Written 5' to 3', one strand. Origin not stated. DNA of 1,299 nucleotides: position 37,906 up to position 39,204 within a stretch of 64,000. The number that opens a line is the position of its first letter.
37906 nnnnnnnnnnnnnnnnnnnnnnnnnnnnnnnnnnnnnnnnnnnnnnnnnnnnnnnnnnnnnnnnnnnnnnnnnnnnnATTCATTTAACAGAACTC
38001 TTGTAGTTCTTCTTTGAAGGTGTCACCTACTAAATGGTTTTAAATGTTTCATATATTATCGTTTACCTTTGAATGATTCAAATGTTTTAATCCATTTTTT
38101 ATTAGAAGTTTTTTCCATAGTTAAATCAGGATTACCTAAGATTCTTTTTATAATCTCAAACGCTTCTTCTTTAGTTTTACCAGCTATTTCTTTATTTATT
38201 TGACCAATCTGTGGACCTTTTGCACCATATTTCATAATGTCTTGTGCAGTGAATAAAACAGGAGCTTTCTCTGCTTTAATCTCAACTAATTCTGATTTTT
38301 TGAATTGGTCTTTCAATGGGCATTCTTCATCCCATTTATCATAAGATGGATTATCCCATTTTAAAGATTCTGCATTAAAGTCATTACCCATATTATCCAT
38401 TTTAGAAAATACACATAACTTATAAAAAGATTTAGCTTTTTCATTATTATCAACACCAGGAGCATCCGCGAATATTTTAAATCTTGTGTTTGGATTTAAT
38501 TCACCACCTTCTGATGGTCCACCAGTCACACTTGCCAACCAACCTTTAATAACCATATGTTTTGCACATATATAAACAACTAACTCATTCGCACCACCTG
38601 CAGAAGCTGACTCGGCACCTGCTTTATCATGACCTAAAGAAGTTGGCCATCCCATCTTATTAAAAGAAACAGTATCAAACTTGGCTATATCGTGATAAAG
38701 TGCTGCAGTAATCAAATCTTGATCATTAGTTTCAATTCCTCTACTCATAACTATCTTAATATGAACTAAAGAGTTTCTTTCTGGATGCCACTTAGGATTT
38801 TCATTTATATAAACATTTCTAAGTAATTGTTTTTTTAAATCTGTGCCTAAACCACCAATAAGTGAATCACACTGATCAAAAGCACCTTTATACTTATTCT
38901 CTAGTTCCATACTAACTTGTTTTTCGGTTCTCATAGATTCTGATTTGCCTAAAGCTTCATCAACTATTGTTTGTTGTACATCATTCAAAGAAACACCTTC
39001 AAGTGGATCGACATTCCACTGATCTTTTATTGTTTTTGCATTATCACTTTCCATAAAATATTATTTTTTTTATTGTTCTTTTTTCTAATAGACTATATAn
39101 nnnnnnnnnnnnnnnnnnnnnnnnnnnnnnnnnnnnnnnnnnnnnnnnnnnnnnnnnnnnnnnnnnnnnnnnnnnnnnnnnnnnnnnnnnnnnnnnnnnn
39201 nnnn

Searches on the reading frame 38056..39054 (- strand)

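Call 37: search_protein_families(library=pfam, proteins=[window:38056-39054:-], max_evalue=0.001)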
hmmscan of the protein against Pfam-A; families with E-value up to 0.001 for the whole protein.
window:38056-39054:- (332 aa): 1 family
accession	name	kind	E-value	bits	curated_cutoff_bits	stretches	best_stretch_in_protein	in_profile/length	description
PF01966.28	HD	-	0.00011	22.9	22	1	103-167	17-86/116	HD domain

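Call 62: search_protein_families(library=phrogs, proteins=[window:38056-39054:-], max_evalue=0.00001)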
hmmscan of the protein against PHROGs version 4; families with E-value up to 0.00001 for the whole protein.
window:38056-39054:- (332 aa): 0 families
